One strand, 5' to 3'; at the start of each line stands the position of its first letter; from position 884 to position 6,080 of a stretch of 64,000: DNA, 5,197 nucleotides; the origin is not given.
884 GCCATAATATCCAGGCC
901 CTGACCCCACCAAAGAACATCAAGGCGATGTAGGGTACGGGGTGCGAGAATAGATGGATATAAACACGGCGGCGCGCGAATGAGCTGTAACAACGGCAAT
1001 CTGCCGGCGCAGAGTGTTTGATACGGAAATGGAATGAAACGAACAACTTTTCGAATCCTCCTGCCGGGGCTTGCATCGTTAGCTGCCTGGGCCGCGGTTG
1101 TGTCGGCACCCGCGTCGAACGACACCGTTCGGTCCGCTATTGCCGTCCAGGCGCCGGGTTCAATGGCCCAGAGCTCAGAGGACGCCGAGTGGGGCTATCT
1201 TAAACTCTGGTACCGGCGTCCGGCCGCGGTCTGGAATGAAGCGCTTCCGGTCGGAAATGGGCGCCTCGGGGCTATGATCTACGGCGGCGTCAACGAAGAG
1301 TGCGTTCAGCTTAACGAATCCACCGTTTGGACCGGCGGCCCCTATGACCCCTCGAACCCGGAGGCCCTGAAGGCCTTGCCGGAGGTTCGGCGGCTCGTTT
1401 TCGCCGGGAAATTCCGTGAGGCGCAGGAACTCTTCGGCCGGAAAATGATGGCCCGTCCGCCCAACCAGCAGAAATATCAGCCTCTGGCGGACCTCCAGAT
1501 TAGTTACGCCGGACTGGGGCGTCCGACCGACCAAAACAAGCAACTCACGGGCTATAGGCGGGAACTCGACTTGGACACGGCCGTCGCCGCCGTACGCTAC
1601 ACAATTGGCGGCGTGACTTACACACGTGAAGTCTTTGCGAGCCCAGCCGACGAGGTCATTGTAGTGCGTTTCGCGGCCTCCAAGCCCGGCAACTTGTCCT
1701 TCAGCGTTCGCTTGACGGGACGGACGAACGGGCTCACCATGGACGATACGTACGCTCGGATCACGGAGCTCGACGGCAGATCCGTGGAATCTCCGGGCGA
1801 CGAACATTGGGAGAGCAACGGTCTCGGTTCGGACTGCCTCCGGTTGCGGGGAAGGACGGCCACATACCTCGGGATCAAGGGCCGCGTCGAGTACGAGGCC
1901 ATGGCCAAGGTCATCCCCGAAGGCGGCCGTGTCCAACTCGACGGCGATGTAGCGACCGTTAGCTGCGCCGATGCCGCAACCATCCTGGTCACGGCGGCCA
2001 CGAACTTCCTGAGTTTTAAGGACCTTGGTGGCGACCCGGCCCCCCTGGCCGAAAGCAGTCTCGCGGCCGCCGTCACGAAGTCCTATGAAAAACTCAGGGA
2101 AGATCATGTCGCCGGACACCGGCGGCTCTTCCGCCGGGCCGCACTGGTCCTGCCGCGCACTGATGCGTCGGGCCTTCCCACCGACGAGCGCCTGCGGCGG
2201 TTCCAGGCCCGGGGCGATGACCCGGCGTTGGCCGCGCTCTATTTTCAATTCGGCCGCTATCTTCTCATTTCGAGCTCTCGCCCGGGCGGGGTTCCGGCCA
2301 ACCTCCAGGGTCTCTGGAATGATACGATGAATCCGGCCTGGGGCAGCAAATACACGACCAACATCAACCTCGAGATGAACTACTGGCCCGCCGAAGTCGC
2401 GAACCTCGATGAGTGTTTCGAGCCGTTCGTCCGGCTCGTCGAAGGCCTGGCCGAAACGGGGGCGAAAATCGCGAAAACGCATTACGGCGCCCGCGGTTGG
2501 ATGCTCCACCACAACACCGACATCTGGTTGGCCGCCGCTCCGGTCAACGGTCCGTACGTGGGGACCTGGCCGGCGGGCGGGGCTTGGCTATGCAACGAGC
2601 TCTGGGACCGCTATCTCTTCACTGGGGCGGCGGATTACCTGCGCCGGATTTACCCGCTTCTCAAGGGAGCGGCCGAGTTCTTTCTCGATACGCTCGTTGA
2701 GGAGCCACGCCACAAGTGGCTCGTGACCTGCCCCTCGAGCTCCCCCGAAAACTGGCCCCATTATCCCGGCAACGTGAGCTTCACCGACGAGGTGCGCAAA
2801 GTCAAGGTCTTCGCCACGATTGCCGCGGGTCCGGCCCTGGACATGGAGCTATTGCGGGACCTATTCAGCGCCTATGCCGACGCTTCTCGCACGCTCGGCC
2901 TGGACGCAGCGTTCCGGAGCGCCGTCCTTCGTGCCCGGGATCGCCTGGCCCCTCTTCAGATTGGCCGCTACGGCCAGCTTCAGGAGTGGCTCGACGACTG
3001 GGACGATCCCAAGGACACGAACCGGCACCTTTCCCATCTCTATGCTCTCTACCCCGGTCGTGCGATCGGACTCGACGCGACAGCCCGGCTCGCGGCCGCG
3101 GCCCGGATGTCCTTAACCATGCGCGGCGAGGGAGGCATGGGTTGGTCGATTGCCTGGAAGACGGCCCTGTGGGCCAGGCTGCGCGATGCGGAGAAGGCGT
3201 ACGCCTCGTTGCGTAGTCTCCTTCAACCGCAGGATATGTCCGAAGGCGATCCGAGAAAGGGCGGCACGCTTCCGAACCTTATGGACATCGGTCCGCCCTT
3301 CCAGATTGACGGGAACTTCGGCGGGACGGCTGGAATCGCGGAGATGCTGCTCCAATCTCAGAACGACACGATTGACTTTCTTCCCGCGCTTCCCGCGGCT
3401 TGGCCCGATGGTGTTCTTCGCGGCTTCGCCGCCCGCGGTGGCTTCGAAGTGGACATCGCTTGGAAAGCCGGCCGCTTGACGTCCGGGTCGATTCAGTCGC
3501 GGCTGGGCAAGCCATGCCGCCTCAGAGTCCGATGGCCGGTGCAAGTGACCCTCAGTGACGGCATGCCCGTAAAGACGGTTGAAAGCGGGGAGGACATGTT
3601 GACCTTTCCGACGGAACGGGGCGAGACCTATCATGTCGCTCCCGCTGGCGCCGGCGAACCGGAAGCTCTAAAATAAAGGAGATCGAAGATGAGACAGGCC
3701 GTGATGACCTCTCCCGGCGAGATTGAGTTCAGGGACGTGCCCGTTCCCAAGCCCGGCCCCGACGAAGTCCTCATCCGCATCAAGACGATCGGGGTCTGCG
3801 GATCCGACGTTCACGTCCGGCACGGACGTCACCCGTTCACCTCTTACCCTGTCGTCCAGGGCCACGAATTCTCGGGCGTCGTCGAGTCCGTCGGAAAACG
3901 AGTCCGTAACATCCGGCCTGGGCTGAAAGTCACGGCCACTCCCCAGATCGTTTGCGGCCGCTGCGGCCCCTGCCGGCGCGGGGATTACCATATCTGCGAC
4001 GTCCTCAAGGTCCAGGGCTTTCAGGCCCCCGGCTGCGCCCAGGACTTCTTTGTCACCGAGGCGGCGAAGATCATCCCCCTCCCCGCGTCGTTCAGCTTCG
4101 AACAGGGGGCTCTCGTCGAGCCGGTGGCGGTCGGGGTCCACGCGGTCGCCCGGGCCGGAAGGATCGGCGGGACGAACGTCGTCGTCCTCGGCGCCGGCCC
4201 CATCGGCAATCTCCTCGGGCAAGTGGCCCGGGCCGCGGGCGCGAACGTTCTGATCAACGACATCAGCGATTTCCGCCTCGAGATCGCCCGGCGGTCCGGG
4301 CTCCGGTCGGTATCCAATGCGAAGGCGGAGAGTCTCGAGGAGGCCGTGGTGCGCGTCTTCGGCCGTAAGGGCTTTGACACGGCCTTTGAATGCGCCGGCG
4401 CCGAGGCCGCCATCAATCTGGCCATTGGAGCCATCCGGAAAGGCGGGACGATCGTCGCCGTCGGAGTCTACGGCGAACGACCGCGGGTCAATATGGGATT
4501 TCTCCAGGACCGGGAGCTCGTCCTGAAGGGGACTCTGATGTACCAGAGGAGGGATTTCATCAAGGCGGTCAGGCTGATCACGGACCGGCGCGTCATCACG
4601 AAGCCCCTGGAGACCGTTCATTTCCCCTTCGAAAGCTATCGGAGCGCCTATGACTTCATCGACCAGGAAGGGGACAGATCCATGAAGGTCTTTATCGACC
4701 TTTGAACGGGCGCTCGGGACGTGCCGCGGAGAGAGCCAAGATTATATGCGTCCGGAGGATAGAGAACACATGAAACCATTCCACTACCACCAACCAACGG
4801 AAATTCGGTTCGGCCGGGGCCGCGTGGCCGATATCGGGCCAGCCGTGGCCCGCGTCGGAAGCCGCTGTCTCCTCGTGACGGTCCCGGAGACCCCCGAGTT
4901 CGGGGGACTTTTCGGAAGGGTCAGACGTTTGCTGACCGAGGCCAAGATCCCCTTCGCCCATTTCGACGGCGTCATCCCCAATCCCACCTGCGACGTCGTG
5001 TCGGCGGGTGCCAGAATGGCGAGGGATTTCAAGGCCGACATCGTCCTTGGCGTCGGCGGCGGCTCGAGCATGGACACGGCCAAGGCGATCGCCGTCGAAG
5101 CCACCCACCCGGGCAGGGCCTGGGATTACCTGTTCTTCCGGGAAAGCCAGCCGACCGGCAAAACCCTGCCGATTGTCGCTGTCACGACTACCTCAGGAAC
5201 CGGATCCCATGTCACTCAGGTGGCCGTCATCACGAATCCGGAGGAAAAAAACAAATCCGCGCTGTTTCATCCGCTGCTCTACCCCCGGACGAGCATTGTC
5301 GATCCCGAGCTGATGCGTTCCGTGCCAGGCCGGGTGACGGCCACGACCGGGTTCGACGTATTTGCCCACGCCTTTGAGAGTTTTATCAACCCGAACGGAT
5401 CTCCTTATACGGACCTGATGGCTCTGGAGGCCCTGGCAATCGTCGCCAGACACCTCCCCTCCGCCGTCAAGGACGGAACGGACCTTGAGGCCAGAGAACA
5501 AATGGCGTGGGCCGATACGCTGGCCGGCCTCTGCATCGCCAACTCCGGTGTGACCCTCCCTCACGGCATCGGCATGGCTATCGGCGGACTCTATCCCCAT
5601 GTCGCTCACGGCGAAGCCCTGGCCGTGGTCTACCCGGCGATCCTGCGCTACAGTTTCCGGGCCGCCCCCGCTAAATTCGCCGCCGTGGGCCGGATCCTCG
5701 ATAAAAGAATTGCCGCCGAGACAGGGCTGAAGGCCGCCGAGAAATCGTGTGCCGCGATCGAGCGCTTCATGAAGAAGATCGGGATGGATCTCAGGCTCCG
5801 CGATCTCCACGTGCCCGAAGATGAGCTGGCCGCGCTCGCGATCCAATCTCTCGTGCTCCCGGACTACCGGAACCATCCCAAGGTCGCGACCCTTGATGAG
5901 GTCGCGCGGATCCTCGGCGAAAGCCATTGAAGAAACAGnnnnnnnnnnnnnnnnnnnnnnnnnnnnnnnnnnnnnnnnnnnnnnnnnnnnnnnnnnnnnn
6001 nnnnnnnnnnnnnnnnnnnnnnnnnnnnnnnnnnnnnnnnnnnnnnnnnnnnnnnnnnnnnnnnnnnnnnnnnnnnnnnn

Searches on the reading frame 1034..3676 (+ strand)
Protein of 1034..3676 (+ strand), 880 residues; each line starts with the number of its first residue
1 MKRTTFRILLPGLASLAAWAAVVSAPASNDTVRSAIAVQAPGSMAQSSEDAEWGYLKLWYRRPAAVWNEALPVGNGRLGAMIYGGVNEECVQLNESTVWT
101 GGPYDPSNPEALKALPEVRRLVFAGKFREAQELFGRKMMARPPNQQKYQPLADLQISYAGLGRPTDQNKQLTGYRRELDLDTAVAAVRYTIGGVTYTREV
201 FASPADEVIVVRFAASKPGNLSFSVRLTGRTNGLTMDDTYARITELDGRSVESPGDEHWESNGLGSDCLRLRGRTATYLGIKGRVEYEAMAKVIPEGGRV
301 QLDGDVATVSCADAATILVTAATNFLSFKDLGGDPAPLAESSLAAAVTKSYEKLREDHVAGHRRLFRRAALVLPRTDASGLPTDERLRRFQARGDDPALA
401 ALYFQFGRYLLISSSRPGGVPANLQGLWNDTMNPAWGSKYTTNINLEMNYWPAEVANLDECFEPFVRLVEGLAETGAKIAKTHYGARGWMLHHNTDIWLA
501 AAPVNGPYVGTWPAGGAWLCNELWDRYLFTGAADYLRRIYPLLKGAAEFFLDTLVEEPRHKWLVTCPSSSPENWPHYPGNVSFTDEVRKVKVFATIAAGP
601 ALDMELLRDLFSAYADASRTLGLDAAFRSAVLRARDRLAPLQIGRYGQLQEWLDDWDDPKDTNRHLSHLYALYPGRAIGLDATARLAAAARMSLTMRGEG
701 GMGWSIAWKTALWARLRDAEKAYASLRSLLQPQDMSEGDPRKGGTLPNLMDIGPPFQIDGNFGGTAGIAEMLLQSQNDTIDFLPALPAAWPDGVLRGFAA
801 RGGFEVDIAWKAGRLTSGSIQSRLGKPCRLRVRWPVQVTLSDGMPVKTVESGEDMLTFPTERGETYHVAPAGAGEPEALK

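Call 6: search_protein_families(library=pfam, proteins=[window:1034-3676:+], max_evalue=0.01)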
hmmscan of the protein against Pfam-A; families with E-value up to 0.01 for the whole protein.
window:1034-3676:+ (880 aa): 3 families
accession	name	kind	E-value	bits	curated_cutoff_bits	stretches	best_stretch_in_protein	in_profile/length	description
PF22124.2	Glyco_hydro_95_cat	-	3.3e-166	553.7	27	1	350-772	1-408/408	Glycosyl hydrolase family 95 catalytic domain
PF14498.12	Glyco_hyd_65N_2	-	2.6e-69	234.2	27.7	1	58-325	1-231/234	Glycosyl hydrolase family 65, N-terminal domain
PF21307.2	Glyco_hydro_95_C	-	3.6e-26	91.9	27.6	1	774-868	1-94/94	Glycoside hydrolase family 95, C-terminal domain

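Call 7: search_protein_families(library=ncbifam, proteins=[window:1034-3676:+], max_evalue=0.01)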
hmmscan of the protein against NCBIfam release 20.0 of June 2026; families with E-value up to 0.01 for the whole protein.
window:1034-3676:+ (880 aa): 0 families

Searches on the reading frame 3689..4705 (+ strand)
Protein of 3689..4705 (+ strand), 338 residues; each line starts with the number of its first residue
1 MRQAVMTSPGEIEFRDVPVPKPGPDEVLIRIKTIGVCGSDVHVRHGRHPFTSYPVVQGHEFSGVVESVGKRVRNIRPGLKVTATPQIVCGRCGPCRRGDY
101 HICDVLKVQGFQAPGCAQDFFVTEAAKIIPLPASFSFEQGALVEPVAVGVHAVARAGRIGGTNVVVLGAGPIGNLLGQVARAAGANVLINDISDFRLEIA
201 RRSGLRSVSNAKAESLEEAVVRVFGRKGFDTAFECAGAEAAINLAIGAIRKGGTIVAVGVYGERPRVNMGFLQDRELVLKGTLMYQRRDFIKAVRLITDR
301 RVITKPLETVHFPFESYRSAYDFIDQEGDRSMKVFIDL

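Call 6: search_protein_families(library=pfam, proteins=[window:3689-4705:+], max_evalue=0.01)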
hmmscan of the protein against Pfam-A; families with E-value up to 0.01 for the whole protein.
window:3689-4705:+ (338 aa): 5 families
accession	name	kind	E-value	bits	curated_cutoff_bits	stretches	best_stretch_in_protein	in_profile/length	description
PF08240.17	ADH_N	-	8e-28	97.2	23.5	1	23-132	1-103/104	Alcohol dehydrogenase GroES-like domain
PF00107.32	ADH_zinc_N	-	1.8e-24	86.6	31.8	1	171-298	1-128/129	Zinc-binding dehydrogenase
PF16912.11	Glu_dehyd_C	-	2.4e-07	30.9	34.9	1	139-337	3-210/211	Glucose dehydrogenase C-terminus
PF13602.12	ADH_zinc_N_2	-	2.8e-05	25.5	27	1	219-327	13-126/134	Zinc-binding dehydrogenase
PF02737.24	3HCDH_N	-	0.0034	17.7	22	1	163-223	1-63/180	3-hydroxyacyl-CoA dehydrogenase, NAD binding domain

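Call 7: search_protein_families(library=ncbifam, proteins=[window:3689-4705:+], max_evalue=0.01)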
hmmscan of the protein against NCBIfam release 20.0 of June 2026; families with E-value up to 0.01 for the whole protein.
window:3689-4705:+ (338 aa): 32 families (the best 25 are shown)
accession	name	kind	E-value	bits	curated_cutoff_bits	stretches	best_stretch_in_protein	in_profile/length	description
NF003808.0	PRK05396.1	equivalog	1.5e-58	198.3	380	1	12-334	13-336/341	L-threonine 3-dehydrogenase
TIGR00692.1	tdh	equivalog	8.1e-58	196.1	458.35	1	12-325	11-329/340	L-threonine 3-dehydrogenase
NF041097.1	keto_inos_dh_IolM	equivalog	1e-54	185.7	450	1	10-325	38-378/389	scyllo-inosose 3-dehydrogenase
NF007489.0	PRK10083.1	equivalog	1.3e-49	169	376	1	1-337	1-336/339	Zn-dependent oxidoreductase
NF007642.0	PRK10309.1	equivalog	4.3e-46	157.7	550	1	1-326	1-335/347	galactitol-1-phosphate 5-dehydrogenase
NF007375.0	PRK09880.1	equivalog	1.3e-44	152.4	469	1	25-334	28-339/344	L-idonate 5-dehydrogenase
NF010344.0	PRK13771.1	subfamily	1.7e-37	129.2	349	1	2-336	2-331/334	putative alcohol dehydrogenase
TIGR03366.1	HpnZ_proposed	hypoth_equivalog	3.9e-33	115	328.1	1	22-300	3-296/315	putative phosphonate catabolism associated alcohol dehydrogenase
NF006940.0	PRK09422.1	equivalog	4.1e-31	108.2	344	1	1-303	1-304/338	alcohol dehydrogenase AdhP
TIGR03989.1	Rxyl_3153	subfamily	5.7e-31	108.1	440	2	4-105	5-107/370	NDMA-dependent alcohol dehydrogenase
TIGR03451.1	mycoS_dep_FDH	equivalog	2.3e-29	102.3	512.9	2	11-103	13-104/358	S-(hydroxymethyl)mycothiol dehydrogenase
NF041172.1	AcrlCoa_red_Thmprot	equivalog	2.3e-28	99.1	500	1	1-336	1-332/334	acryloyl-CoA reductase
TIGR03201.1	dearomat_had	equivalog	4.3e-24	85.2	338.65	1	5-266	3-279/349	6-hydroxycyclohex-1-ene-1-carbonyl-CoA dehydrogenase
TIGR02824.1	quinone_pig3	subfamily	7.1e-24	84.4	296.8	2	108-293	85-273/325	putative NAD(P)H quinone oxidoreductase, PIG3 family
TIGR02822.1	adh_fam_2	subfamily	1.3e-22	80.3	283.5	1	9-261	12-256/329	zinc-binding alcohol dehydrogenase family protein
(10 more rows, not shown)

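Call 48: search_solved_structures(query=window:3689-4705:+, max_evalue=1e-20)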
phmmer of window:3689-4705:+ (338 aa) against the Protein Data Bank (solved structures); distinct sequences matched with E-value up to 1e-20: 70 (the best 60 are shown).
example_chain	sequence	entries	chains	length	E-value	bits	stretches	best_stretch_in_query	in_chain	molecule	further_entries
1pl6_A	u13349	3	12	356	1.1e-55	192.6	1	5-323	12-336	Sorbitol dehydrogenase | human sorbitol dehydrogenase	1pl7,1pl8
3qe3_A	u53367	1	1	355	3.6e-53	184.3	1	5-323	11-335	Sorbitol dehydrogenase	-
1e3j_A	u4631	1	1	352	5.5e-51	177.1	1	4-336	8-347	NADP(H)-DEPENDENT KETOSE REDUCTASE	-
2dq4_A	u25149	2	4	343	2.6e-48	168.4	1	12-337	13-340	L-threonine 3-dehydrogenase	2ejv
4ej6_A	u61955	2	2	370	8.3e-46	160.1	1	5-283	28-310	Putative zinc-binding dehydrogenase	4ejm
2dfv_A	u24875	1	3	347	1.1e-45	159.7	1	6-324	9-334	Probable L-threonine 3-dehydrogenase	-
2d8a_A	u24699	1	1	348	1.1e-45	159.7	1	6-324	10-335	Probable L-threonine 3-dehydrogenase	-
7y9p_A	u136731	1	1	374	1.3e-42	149.6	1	10-298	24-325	Xylitol dehydrogenase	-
5vm2_A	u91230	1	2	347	6.6e-40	140.7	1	3-322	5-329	Alcohol dehydrogenase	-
3gfb_A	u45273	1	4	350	2.8e-38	135.4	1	4-269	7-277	L-threonine 3-dehydrogenase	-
4ilk_A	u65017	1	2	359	3.1e-38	135.2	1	3-284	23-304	Starvation sensing protein rspB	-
5kia_A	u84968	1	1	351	9.3e-38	133.7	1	15-322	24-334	L-threonine 3-dehydrogenase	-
3m6i_A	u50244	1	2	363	4.6e-37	131.4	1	25-331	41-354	L-arabinitol 4-dehydrogenase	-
4a2c_A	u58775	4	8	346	6.5e-36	127.6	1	7-321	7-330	GALACTITOL-1-PHOSPHATE 5-DEHYDROGENASE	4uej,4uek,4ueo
4oh1_A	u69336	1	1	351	8e-36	127.3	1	8-322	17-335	L-iditol 2-dehydrogenase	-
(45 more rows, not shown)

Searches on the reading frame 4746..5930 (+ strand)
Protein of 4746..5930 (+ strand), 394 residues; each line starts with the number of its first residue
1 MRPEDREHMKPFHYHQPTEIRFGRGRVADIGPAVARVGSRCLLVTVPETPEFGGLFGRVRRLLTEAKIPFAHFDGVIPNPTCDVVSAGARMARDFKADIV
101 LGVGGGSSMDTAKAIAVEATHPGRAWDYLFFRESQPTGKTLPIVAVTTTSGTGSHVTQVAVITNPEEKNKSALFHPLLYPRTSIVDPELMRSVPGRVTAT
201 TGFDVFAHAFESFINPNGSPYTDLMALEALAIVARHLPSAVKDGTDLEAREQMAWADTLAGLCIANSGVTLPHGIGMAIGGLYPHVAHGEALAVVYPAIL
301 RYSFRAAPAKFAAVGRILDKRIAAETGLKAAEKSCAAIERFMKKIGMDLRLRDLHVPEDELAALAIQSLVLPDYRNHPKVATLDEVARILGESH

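Call 6: search_protein_families(library=pfam, proteins=[window:4746-5930:+], max_evalue=0.01)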
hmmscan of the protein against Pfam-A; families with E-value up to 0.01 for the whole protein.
window:4746-5930:+ (394 aa): 3 families
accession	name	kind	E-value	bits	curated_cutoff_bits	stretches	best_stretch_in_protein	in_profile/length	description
PF00465.25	Fe-ADH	-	1.3e-51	175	31.3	1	17-187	1-168/168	Iron-containing alcohol dehydrogenase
PF25137.1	ADH_Fe_C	-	1.7e-44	152.3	27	1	198-391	1-191/194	Fe-containing alcohol dehydrogenase family, C-terminal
PF13685.12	Fe-ADH_2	-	4.7e-07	30.4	28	1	35-120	15-98/149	Iron-containing alcohol dehydrogenase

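Call 7: search_protein_families(library=ncbifam, proteins=[window:4746-5930:+], max_evalue=0.01)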
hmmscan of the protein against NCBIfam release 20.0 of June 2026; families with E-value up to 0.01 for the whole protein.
window:4746-5930:+ (394 aa): 17 families
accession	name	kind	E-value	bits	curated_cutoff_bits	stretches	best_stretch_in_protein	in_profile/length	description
NF053866.1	CholDhdGbsBBac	equivalog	5.1e-72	242.7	550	1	7-385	7-382/392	choline dehydrogenase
TIGR02638.1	lactal_redase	equivalog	1e-70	238.5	523.15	1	22-388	12-377/379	lactaldehyde reductase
NF041833.1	Fe_ADH_ErcA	equivalog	2.6e-67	227.6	550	1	19-391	10-379/382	alcohol dehydrogenase-like regulatory protein ErcA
NF050025.1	SulfAcetaldRedSarD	equivalog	1e-65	222.1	700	1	13-390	4-381/385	sulfoacetaldehyde reductase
NF007911.0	PRK10624.1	equivalog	5.7e-65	219.7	537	1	22-389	13-377/382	lactaldehyde reductase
NF058672.1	4HyButDHCUPNE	equivalog_domain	7.2e-63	213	500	1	18-393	8-377/378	4-hydroxybutyrate dehydrogenase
NF010378.0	PRK13805.1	equivalog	4.5e-61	206.7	951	1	14-369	459-834/872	bifunctional acetaldehyde-CoA/alcohol dehydrogenase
NF007363.0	PRK09860.1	equivalog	2.1e-58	198.3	581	1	40-387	33-376/383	L-threonine dehydrogenase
TIGR03405.1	Phn_Fe-ADH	equivalog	2.9e-57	194.1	423.7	1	14-365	1-340/355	iron-containing alcohol dehydrogenase PsrA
NF011998.0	PRK15454.1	equivalog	4.6e-50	170.5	556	1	17-387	27-388/395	ethanolamine utilization ethanol dehydrogenase EutG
NF011717.0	PRK15138.1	equivalog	4.8e-33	114.8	645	1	9-364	1-356/387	alcohol dehydrogenase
TIGR04266.1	NDMA_methanol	equivalog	2.4e-29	102.4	625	1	68-348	66-348/420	NDMA-dependent methanol dehydrogenase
NF041822.1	daptide_DH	equivalog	7e-14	51.5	300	1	91-237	49-200/363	daptide-type RiPP biosynthesis dehydogenase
NF006941.0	PRK09423.1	subfamily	8.5e-12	44.6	336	1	17-121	8-109/367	glycerol dehydrogenase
NF053832.1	GlycoaldRedHalo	equivalog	3e-08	33.2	550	1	14-118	5-106/363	glycolaldehyde reductase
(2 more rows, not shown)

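Call 49: search_solved_structures(query=window:4746-5930:+, max_evalue=1e-20)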
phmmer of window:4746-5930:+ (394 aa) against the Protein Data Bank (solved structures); distinct sequences matched with E-value up to 1e-20: 36.
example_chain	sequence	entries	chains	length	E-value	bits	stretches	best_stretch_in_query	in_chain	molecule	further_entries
5yvr_A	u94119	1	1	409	3.8e-67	230.3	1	8-364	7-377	alcohol dehydrogenase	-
5yvm_A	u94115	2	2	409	5.1e-67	229.9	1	8-364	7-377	alcohol dehydrogenase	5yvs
3bfj_A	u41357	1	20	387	2.9e-64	220.8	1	11-390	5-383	1,3-propanediol oxidoreductase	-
8zwd_B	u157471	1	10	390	1.8e-63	218.2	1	17-390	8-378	NAD(P)-dependent methanol dehydrogenase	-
8zrl_A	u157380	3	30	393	1.8e-62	214.9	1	15-390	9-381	NAD-dependent methanol dehydrogenase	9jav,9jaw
1vlj_A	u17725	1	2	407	2.7e-52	181.4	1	6-386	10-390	NADH-dependent butanol dehydrogenase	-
3owo_A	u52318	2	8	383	1.2e-51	179.2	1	52-370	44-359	Alcohol dehydrogenase 2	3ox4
7qlg_AAA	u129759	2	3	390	1e-50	176.2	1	21-389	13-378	Lactaldehyde reductase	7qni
7qnj_AAA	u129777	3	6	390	1e-50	176.2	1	21-389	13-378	Lactaldehyde reductase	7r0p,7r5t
7qls_AAA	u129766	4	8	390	1.3e-50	175.9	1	21-389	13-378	Lactaldehyde reductase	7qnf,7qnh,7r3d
7qlq_AAA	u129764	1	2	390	1.7e-50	175.5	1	21-389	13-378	Lactaldehyde reductase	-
2bi4_A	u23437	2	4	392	3.1e-50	174.6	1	21-389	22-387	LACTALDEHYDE REDUCTASE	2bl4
1rrm_A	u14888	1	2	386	3.4e-50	174.5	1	21-389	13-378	Lactaldehyde reductase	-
5br4_A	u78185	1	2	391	5.9e-50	173.7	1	21-389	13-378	Lactaldehyde reductase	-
1o2d_A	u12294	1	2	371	1e-48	169.6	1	8-322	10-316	Alcohol dehydrogenase, iron-containing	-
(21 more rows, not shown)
